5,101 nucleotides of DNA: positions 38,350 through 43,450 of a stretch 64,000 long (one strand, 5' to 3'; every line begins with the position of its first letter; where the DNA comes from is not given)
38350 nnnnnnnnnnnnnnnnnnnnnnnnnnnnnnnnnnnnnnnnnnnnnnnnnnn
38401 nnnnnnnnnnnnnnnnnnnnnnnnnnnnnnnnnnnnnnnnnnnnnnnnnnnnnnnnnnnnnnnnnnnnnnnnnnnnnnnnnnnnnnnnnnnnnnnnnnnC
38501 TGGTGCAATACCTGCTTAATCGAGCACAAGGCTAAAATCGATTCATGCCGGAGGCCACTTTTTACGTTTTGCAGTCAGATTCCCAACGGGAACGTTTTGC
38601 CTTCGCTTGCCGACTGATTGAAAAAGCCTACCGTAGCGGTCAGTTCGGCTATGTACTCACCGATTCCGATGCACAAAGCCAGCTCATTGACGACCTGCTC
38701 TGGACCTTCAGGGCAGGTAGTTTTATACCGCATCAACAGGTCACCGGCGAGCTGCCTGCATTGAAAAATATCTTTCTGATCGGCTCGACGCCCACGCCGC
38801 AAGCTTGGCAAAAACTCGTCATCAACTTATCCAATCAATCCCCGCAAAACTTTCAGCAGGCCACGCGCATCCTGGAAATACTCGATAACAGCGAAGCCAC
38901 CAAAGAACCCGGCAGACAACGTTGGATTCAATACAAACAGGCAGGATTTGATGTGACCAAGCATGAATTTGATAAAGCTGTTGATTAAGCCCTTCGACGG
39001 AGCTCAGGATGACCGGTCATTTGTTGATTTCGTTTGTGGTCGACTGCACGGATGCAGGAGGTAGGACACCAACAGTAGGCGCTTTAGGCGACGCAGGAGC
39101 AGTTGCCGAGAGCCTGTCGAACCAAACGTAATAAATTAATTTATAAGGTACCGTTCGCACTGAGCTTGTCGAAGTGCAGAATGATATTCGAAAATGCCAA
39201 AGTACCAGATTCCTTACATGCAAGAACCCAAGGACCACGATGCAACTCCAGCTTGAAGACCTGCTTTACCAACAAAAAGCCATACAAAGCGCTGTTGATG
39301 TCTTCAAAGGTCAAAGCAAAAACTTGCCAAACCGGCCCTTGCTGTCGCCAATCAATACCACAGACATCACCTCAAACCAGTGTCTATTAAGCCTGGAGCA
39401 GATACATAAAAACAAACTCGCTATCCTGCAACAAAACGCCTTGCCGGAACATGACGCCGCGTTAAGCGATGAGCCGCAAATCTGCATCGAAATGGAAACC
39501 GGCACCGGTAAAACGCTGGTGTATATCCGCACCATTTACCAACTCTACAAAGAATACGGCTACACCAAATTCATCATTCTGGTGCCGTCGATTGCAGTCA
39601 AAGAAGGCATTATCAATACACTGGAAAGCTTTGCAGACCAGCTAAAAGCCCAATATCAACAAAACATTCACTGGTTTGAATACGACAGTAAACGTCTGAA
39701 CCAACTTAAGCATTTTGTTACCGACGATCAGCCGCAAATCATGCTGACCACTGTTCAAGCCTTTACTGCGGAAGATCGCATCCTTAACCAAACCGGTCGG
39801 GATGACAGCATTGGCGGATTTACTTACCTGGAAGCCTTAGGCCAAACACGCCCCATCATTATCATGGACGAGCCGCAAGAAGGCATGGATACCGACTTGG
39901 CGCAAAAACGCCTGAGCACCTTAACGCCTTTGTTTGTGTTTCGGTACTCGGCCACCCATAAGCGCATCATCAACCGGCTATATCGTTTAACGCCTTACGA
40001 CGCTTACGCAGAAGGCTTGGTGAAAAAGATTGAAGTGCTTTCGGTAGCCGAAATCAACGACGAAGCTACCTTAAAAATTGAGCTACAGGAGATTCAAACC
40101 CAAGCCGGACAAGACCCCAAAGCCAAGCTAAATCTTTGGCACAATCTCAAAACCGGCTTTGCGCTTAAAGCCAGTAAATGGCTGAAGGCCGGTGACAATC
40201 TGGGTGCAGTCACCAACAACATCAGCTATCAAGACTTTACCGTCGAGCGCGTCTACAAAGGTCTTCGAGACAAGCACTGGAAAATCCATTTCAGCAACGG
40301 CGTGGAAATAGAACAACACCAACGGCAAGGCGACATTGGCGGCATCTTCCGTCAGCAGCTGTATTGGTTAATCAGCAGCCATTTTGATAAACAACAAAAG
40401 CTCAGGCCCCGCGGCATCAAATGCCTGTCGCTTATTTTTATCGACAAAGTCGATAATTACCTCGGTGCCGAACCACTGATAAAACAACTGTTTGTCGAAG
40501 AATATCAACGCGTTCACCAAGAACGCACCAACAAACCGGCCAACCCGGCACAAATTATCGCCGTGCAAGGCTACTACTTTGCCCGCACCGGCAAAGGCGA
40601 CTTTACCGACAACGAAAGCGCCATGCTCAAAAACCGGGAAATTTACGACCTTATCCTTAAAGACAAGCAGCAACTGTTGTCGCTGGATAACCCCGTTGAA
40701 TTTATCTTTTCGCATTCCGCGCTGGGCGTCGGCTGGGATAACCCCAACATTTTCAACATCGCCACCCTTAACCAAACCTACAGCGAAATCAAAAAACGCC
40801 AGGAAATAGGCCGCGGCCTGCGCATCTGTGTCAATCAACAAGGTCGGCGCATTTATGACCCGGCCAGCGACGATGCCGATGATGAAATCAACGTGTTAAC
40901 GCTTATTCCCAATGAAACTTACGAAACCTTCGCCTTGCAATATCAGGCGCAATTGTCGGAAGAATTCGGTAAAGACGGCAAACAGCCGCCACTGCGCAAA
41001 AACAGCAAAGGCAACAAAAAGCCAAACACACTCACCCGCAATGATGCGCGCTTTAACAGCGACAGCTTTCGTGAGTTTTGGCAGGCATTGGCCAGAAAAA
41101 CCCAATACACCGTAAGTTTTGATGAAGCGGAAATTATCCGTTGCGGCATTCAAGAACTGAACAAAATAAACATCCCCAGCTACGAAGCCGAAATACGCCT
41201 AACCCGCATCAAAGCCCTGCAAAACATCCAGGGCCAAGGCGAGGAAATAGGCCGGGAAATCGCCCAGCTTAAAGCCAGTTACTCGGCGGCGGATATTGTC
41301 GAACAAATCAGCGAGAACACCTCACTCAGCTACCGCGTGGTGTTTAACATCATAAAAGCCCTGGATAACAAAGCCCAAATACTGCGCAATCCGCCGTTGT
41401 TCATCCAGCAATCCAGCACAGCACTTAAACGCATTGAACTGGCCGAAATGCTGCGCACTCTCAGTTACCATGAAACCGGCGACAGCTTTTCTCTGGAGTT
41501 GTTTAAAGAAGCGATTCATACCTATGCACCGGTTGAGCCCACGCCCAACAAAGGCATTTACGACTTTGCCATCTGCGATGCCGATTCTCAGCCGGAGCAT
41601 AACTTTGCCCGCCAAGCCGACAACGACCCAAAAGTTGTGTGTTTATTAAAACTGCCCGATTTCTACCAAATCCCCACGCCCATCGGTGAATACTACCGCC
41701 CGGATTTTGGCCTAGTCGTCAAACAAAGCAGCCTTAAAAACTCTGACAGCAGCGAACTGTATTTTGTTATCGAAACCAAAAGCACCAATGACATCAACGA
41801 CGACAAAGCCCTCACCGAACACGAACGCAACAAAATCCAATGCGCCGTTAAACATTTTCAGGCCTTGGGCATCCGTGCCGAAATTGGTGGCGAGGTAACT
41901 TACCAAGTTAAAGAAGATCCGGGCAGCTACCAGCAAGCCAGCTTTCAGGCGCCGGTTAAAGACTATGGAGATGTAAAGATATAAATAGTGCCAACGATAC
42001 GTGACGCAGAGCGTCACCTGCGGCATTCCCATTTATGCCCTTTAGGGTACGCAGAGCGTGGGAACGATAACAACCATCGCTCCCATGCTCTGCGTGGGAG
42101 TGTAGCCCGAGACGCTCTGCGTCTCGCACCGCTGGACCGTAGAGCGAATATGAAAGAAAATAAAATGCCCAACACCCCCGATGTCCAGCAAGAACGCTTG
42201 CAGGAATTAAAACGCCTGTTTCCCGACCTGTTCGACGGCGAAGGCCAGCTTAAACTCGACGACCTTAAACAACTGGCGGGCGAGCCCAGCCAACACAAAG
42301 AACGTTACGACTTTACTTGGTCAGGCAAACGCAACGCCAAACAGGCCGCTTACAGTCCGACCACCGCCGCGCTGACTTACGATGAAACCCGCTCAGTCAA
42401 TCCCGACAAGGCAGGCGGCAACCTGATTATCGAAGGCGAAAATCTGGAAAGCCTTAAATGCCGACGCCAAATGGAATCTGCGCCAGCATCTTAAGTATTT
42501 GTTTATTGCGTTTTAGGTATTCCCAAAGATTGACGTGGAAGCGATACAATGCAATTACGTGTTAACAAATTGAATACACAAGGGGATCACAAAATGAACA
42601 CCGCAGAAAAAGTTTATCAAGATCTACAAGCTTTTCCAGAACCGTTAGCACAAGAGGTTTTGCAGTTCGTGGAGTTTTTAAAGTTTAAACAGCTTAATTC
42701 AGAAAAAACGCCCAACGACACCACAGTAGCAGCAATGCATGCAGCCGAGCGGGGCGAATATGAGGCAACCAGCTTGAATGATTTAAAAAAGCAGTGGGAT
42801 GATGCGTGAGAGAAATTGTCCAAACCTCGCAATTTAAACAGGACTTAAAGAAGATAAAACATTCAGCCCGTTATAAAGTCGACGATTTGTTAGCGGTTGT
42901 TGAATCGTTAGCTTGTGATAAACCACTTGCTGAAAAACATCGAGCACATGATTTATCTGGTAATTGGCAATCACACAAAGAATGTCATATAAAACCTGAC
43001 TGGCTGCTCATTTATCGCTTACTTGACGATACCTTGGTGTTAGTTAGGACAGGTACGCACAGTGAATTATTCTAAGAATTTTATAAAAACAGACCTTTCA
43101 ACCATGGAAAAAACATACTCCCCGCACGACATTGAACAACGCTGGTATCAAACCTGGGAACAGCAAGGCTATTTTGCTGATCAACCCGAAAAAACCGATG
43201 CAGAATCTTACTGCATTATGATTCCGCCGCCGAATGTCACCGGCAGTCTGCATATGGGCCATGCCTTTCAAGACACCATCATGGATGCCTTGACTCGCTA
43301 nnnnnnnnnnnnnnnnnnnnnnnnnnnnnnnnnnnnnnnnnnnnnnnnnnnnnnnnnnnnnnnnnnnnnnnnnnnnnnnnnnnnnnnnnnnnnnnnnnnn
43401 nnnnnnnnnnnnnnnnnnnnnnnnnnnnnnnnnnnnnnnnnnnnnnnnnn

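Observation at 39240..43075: Decaying type III restriction-modification locus: intact res, truncated mod, REP invasion and a YafQ-type TA cassette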

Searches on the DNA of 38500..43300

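Call 57: search_rna_families(source=window, start=38500, end=43300, threshold=gathering)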
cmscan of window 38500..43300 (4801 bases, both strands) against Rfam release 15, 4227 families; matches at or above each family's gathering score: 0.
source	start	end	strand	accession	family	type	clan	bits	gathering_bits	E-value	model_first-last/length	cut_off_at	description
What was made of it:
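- Tried and rejected: Nothing found (call 57).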

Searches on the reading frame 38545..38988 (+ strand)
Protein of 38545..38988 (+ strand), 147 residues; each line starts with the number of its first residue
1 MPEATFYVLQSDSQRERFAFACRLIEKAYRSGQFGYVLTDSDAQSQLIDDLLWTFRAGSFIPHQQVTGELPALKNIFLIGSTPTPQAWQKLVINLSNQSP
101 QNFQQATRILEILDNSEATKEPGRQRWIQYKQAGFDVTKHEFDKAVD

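Call 5: search_protein_families(library=pfam, proteins=[window:38545-38988:+], max_evalue=0.01)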
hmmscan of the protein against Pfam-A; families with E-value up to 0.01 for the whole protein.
window:38545-38988:+ (147 aa): 1 family
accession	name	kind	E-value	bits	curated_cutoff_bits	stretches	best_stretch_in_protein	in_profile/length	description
PF04364.18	DNA_pol3_chi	-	9.3e-36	123.4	25.4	1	1-137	1-134/135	DNA polymerase III chi subunit, HolC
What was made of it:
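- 38545..38988 (+): holC (DNA polymerase III chi), the left housekeeping flank of the insertion site. Pfam DNA_pol3_chi 9e-36 (call 5).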

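Call 36: find_related_loci(query=window:38545-38988:+, collection=genome_contigs, flank=9000)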
Query window:38545-38988:+ (147 aa) in genome_contigs; peptide patterns used: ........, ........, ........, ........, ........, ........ (x = any residue, [..] = any of these).
89 stretches matched a pattern; 5 encode a relative of the query (tblastn E <= 1e-3); 5 distinct loci.
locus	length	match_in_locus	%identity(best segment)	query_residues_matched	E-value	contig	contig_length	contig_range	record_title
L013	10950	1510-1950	85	1-147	8e-86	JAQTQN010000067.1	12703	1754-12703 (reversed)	MAG: Methylobacter sp. isolate STB_140 NODE_12338_length_12703_cov_8.038406_Sandtown_B, whole genome shotgun sequence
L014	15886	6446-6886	84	1-147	3e-84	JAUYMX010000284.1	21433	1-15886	MAG: Methylococcaceae bacterium isolate C3_concoct.bin.71 C3_k141_101145, whole genome shotgun sequence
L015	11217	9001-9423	72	1-141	1e-69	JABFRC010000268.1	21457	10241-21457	MAG: Methylococcaceae bacterium isolate P-RSF-IL-13 seq_827, whole genome shotgun sequence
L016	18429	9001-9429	39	2-145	4e-28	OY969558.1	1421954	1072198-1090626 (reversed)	MAG: uncultured archaeon isolate MFD00905.bin.c.3 genome assembly, chromosome: 1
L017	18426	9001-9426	35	2-144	3e-24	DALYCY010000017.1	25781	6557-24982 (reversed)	MAG TPA_asm: Candidatus Aquirickettsiella sp. isolate CTOTU14213 NODE_399_length_25781_cov_4.796820, whole genome shotgu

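Call 41: search_protein_families(library=pfam, proteins=[L014:10465-10995:+, L014:8222-10219:+], max_evalue=0.001)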
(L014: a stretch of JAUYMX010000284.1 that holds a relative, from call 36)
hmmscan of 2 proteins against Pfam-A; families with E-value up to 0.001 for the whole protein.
L014:10465-10995:+ (176 aa): 1 family
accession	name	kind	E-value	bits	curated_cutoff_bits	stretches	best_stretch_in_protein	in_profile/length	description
PF01797.21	Y1_Tnp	-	3.6e-05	24.3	23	1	27-94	19-88/121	Transposase IS200 like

L014:8222-10219:+ (665 aa): 1 family
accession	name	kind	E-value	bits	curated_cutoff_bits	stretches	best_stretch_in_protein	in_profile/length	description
PF01555.25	N6_N4_Mtase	-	4.9e-30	105.6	26.7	1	113-482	1-208/221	DNA methylase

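Call 59: search_protein_families(library=ncbifam, proteins=[L014:10465-10995:+], max_evalue=0.01)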
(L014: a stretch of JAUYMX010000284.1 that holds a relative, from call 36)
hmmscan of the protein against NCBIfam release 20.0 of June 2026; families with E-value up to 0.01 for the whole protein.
L014:10465-10995:+ (176 aa): 2 families
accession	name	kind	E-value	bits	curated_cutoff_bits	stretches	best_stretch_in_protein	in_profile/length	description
NF047646.1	REP_Tyr_transpos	equivalog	4e-28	98.1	80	1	9-159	6-146/146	REP-associated tyrosine transposase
NF033573.1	transpos_IS200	equivalog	0.0089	16.3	55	0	45-97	42-94/126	IS200/IS605 family transposase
